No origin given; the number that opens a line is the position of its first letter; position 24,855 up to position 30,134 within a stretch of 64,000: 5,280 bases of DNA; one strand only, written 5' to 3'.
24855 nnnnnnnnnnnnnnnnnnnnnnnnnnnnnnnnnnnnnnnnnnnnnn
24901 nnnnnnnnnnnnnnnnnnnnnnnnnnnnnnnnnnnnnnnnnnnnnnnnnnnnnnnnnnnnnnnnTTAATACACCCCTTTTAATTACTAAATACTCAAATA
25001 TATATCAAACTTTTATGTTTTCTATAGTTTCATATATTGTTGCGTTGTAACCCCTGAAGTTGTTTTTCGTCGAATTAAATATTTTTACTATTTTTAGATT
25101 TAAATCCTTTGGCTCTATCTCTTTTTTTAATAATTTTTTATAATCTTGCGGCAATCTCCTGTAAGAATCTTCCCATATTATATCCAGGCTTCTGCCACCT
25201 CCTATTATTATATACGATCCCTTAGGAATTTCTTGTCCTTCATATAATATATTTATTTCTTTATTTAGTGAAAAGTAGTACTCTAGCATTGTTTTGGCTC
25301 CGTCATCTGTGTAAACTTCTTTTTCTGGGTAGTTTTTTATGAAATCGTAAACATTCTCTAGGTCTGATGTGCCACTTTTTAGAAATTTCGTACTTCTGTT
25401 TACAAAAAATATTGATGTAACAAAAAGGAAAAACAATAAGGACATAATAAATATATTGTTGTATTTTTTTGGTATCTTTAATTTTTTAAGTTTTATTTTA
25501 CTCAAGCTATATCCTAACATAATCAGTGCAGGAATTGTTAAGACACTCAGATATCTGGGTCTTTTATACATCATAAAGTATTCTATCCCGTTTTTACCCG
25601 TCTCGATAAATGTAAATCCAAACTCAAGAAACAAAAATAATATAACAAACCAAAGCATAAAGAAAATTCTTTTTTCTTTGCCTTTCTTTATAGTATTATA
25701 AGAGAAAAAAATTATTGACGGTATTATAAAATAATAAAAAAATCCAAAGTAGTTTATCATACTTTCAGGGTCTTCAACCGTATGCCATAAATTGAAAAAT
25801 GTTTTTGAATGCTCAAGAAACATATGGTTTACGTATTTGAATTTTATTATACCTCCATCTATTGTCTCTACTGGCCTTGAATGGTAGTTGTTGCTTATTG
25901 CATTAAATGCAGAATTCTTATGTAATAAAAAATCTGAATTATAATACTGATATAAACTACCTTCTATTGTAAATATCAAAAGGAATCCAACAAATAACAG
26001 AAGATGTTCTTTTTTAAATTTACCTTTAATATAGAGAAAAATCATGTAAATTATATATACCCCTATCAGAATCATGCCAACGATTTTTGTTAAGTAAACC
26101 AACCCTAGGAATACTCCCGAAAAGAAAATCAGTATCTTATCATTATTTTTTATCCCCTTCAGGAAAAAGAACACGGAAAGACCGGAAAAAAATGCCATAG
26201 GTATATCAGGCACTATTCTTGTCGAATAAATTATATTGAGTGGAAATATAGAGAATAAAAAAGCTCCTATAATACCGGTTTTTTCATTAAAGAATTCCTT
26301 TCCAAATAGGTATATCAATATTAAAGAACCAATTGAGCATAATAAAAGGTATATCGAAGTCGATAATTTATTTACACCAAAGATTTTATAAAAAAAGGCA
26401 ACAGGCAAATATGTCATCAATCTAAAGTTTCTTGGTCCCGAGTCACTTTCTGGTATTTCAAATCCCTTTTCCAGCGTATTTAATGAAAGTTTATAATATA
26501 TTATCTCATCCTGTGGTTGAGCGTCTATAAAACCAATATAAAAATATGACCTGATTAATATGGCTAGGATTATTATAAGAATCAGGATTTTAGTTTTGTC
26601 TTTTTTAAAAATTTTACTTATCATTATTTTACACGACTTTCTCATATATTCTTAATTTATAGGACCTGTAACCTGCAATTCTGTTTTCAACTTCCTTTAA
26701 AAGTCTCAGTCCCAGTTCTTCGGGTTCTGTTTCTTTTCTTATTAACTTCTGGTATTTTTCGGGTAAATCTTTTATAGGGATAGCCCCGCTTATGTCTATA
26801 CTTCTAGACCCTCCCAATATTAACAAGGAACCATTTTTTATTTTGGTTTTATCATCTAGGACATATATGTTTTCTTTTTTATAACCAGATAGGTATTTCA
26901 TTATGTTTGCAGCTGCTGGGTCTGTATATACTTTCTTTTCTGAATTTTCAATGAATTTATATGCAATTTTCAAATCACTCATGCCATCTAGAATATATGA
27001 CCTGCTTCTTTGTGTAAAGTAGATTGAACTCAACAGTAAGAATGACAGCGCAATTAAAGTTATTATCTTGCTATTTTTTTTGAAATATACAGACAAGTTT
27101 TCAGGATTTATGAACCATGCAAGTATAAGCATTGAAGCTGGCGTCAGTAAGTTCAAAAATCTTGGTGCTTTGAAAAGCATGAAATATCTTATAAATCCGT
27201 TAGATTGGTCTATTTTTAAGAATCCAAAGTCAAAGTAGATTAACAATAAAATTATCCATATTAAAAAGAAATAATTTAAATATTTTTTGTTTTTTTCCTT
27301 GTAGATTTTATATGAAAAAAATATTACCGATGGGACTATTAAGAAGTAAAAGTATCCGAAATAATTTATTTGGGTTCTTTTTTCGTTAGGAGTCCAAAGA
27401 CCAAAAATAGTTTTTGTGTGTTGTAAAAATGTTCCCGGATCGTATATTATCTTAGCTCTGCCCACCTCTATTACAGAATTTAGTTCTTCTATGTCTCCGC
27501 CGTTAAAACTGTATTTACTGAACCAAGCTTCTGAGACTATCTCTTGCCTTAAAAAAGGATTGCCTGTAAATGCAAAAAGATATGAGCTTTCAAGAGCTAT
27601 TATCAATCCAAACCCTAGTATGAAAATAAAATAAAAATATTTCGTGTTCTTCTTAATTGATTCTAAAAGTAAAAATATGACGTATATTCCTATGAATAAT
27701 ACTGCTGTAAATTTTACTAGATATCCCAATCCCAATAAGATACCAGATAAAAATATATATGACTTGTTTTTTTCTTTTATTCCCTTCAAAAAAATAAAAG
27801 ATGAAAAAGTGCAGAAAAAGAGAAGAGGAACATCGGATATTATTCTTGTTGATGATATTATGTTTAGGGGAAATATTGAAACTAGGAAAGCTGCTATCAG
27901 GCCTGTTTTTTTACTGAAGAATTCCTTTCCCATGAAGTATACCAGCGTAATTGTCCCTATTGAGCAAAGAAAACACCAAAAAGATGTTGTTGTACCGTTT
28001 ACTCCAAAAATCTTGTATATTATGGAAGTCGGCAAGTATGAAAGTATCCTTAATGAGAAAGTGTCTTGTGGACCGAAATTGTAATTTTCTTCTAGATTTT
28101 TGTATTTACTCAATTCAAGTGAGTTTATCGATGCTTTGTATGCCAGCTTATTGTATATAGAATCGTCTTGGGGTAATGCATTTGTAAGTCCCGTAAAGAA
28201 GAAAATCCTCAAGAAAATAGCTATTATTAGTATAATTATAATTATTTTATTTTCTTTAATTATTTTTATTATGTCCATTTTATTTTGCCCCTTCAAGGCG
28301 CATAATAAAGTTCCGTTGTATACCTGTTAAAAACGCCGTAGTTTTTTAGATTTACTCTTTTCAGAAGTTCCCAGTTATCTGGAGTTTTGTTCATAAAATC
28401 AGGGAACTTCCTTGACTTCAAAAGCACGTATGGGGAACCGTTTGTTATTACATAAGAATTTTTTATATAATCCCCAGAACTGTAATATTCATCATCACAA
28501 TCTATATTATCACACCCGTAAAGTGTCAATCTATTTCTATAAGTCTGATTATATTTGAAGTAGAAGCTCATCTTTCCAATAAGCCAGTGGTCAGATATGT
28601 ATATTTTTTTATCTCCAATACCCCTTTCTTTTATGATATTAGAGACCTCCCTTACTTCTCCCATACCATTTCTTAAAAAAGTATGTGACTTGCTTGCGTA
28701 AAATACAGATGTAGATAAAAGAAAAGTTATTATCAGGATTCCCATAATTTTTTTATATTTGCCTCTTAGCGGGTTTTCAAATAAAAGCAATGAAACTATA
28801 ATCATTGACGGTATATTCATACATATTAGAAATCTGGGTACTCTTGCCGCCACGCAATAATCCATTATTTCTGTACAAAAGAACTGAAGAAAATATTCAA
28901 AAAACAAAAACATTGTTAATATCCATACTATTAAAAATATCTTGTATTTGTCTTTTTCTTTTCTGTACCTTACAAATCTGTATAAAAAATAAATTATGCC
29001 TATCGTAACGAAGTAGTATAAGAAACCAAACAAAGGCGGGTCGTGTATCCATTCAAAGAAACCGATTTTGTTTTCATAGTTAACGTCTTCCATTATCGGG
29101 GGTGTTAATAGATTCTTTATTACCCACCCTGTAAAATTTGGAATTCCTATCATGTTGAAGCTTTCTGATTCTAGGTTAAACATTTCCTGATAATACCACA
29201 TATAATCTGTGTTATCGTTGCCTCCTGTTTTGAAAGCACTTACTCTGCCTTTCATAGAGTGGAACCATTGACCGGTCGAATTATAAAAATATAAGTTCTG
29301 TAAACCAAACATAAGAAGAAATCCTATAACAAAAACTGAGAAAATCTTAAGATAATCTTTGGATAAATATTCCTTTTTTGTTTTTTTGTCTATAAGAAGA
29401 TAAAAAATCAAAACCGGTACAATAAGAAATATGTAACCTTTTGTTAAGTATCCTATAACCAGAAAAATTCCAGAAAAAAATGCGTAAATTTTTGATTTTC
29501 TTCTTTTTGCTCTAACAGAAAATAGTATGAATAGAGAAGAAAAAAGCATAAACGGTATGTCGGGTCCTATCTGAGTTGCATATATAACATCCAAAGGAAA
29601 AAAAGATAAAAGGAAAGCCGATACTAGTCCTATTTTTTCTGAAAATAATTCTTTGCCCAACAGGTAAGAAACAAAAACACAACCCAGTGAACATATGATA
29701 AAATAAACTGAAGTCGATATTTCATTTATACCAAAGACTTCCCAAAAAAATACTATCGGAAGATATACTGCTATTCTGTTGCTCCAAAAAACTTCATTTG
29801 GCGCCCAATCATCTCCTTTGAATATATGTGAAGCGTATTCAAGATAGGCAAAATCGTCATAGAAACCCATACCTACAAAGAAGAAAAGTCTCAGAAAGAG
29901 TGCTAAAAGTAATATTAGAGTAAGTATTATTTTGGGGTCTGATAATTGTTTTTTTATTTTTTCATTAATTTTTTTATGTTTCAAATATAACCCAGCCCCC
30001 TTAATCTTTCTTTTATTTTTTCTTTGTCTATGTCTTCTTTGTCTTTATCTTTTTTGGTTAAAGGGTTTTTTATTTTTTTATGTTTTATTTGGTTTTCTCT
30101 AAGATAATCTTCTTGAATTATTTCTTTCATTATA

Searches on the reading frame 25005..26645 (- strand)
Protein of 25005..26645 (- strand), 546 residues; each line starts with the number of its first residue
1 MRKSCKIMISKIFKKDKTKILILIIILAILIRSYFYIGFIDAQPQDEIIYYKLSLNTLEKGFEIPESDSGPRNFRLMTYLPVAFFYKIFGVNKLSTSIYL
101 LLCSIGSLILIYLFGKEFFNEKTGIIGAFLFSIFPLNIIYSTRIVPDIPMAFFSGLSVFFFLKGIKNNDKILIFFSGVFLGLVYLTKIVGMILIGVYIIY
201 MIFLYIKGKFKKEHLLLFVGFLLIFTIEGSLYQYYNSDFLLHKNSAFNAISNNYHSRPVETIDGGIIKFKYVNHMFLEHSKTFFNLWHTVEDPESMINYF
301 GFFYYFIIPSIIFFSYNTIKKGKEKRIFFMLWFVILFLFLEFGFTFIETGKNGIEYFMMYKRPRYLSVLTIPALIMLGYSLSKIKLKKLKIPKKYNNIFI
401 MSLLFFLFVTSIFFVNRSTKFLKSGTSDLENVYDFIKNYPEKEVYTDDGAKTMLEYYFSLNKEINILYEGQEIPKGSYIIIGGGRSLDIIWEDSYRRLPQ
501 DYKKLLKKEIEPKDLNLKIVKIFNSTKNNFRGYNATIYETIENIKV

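Call 3: search_protein_families(library=pfam, proteins=[window:25005-26645:-], max_evalue=0.01)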
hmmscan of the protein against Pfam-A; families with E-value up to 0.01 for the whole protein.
window:25005-26645:- (546 aa): 2 families
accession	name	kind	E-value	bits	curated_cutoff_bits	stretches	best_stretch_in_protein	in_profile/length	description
PF13231.12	PMT_2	-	2.7e-16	60.6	26.1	1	82-224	10-152/160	Dolichyl-phosphate-mannose-protein mannosyltransferase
PF02366.24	PMT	-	3.1e-08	33.9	22.7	1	85-213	74-208/245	Dolichyl-phosphate-mannose-protein mannosyltransferase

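Call 4: search_protein_families(library=ncbifam, proteins=[window:25005-26645:-], max_evalue=0.01)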
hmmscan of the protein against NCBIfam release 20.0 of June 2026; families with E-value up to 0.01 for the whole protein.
window:25005-26645:- (546 aa): 2 families
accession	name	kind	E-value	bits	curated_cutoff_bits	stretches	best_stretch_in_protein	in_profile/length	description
NF047440.1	LA3751_2_3_fam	subfamily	1.4e-08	34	200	2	271-473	255-440/460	LA_3751/LA_3752 family putative glycosyltransferase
TIGR03663.1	TIGR03663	subfamily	0.00051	19.2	126.25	1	20-207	3-184/435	flippase activity-associated protein Agl23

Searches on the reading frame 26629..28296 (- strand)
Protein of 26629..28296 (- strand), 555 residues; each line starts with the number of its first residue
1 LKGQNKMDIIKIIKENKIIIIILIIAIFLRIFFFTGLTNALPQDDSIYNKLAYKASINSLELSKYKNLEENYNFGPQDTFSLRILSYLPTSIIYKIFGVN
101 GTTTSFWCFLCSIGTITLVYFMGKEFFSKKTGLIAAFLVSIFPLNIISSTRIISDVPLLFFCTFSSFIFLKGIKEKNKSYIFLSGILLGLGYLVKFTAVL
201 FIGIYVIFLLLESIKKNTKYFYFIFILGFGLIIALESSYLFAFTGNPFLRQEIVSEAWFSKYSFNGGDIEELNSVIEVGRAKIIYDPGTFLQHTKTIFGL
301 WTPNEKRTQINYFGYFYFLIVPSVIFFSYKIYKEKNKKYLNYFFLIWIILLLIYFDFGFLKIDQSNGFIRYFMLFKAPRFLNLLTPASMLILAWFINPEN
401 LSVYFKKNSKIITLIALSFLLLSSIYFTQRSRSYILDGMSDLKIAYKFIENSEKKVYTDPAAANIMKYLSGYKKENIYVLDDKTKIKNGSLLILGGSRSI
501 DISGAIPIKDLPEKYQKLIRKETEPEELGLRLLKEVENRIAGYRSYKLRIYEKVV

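Call 3: search_protein_families(library=pfam, proteins=[window:26629-28296:-], max_evalue=0.01)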
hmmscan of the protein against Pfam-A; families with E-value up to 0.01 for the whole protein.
window:26629-28296:- (555 aa): 2 families
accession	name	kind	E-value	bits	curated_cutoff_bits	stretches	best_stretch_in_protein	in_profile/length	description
PF13231.12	PMT_2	-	7.7e-18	65.6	26.1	1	91-225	11-148/160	Dolichyl-phosphate-mannose-protein mannosyltransferase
PF02366.24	PMT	-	2.7e-10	40.7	22.7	1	93-231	74-225/245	Dolichyl-phosphate-mannose-protein mannosyltransferase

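Call 4: search_protein_families(library=ncbifam, proteins=[window:26629-28296:-], max_evalue=0.01)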
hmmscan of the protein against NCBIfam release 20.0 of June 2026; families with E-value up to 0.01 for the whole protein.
window:26629-28296:- (555 aa): 3 families
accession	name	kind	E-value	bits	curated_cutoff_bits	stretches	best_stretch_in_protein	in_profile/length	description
TIGR04154.1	archaeo_STT3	subfamily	6.2e-06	24.8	450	1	102-216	96-229/831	oligosaccharyl transferase, archaeosortase A system-associated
TIGR03663.1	TIGR03663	subfamily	1.5e-05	24.2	126.25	1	18-216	3-185/435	flippase activity-associated protein Agl23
NF047440.1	LA3751_2_3_fam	subfamily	2.9e-05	23.1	200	1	90-247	89-247/460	LA_3751/LA_3752 family putative glycosyltransferase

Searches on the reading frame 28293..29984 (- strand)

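Call 3: search_protein_families(library=pfam, proteins=[window:28293-29984:-], max_evalue=0.01)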
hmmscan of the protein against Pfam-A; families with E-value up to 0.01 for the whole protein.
window:28293-29984:- (563 aa): 1 family
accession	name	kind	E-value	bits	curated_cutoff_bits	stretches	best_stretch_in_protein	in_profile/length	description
PF13231.12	PMT_2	-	7.3e-18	65.7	26.1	1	77-219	10-149/160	Dolichyl-phosphate-mannose-protein mannosyltransferase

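Call 4: search_protein_families(library=ncbifam, proteins=[window:28293-29984:-], max_evalue=0.01)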
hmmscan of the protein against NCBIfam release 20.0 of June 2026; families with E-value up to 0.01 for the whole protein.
window:28293-29984:- (563 aa): 3 families
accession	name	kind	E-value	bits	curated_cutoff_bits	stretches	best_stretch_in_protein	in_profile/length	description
TIGR04154.1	archaeo_STT3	subfamily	1.7e-06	26.7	450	1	94-223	101-250/831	oligosaccharyl transferase, archaeosortase A system-associated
NF047440.1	LA3751_2_3_fam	subfamily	0.00016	20.6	200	1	73-235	88-245/460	LA_3751/LA_3752 family putative glycosyltransferase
TIGR03663.1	TIGR03663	subfamily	0.0066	15.5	126.25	0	20-364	3-312/435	flippase activity-associated protein Agl23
